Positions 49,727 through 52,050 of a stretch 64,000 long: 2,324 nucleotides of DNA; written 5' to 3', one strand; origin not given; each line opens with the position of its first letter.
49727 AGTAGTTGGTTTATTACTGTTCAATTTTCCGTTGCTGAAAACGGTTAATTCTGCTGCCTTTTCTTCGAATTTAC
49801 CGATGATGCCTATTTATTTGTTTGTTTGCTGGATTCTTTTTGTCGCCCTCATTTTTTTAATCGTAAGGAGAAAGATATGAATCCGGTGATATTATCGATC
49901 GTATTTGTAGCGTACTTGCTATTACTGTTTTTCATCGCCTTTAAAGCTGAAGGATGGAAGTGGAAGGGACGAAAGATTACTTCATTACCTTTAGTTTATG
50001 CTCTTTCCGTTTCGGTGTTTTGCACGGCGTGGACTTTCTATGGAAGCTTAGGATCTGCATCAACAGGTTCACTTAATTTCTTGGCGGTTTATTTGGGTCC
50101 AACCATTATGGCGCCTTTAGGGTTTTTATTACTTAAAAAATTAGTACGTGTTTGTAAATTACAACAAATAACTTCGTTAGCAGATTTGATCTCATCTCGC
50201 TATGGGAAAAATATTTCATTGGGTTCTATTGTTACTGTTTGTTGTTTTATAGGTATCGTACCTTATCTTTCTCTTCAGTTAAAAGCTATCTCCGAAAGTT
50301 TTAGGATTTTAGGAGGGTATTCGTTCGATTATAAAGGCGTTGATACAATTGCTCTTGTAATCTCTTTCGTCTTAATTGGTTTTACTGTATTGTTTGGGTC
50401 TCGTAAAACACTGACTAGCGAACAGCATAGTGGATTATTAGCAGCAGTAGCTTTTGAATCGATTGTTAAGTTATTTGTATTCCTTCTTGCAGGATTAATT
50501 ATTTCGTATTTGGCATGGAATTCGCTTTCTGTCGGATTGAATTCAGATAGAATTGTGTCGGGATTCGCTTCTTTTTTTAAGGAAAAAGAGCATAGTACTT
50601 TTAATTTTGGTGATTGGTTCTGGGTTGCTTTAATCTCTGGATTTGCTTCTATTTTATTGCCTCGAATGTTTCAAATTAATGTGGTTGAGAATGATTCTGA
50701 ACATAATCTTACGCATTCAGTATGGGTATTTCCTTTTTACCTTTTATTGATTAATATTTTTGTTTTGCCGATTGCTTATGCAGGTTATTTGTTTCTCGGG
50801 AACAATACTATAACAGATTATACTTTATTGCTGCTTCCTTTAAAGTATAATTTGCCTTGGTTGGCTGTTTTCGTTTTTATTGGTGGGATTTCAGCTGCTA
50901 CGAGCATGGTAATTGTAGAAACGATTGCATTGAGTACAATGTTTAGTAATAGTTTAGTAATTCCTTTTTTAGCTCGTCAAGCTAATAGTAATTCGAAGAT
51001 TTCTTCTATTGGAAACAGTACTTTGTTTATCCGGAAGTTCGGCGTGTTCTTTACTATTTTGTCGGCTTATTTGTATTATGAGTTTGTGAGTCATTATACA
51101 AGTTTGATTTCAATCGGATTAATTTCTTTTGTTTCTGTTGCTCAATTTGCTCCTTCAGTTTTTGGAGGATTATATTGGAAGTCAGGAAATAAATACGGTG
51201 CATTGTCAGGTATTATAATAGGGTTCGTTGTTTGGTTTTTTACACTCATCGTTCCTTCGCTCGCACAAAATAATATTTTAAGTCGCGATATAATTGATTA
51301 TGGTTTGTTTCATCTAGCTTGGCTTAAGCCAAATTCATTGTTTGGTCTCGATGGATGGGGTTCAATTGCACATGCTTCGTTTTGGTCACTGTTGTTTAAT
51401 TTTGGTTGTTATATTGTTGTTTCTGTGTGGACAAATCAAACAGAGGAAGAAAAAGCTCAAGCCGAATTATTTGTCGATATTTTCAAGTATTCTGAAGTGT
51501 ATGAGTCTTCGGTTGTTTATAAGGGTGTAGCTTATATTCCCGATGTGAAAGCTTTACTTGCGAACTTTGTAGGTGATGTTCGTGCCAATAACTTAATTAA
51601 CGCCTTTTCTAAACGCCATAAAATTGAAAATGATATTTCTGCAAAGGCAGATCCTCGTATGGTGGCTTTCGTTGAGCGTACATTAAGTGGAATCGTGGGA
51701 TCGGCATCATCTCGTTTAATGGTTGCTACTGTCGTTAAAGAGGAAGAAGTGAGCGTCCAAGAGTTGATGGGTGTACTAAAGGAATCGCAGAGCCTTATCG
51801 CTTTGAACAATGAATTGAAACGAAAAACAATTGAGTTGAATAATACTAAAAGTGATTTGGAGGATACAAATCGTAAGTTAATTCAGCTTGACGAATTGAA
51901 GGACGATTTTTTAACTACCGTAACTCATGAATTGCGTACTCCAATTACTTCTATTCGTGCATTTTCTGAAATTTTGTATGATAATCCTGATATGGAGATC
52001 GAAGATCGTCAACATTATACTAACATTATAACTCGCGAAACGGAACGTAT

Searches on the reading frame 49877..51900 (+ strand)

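Call 6: search_protein_families(library=pfam, proteins=[window:49877-51900:+], max_evalue=10)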
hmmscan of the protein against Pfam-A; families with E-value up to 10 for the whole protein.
window:49877-51900:+ (674 aa): 1 family
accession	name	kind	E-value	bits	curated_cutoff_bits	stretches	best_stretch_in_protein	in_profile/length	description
PF15192.11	TMEM213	-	0.64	10.7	27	0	490-510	38-58/79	TMEM213 family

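Call 28: search_solved_structures(query=A2, max_evalue=1, show_alignments=1)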
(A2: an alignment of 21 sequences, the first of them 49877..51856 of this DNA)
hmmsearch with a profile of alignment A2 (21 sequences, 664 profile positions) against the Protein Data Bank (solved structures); distinct sequences matched with E-value up to 1: 3.
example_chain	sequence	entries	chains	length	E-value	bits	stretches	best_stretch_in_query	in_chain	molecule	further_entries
10ed_A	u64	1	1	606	5.7e-108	365.3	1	5-623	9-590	histidine kinase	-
3mlg_A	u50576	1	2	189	0.013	17.2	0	556-612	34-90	2X chimera of Helicobacter pylori protein HP0242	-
21gi_A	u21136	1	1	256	0.35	12.5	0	556-609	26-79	A designed protein Three-twist Knot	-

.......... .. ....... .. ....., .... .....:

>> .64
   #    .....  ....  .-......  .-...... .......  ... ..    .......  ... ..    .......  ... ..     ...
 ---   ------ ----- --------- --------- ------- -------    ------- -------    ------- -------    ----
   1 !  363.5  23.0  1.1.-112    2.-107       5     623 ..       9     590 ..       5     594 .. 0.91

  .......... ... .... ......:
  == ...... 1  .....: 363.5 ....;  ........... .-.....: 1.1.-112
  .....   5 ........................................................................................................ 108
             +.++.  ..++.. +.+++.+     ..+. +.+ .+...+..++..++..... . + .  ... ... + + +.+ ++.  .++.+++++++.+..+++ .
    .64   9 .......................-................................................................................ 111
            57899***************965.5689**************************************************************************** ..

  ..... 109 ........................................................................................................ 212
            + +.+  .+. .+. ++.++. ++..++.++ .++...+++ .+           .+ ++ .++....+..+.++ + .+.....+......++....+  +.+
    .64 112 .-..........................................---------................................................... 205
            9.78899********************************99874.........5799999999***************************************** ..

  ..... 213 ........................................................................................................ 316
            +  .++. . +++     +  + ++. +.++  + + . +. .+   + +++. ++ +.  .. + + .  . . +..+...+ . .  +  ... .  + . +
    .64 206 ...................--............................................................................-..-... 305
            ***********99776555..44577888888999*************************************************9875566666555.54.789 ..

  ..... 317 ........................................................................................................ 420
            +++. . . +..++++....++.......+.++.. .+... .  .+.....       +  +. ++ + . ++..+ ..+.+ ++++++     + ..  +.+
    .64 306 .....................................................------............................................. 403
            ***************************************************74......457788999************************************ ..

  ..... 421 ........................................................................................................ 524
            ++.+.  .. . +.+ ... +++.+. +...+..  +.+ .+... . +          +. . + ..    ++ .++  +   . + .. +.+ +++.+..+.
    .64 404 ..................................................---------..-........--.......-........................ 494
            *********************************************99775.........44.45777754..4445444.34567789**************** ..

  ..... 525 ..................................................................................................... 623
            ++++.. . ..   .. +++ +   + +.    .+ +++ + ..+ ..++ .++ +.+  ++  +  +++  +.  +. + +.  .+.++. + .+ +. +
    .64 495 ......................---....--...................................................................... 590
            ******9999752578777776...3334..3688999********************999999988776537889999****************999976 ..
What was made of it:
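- On SLC5/STAC sensor histidine kinases (CbrA/CrbS family): The profile alignment to 10ED, which is the SLC5-STAC construct, runs to chain residue 590 of 606 and profile position 623 (call 28).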
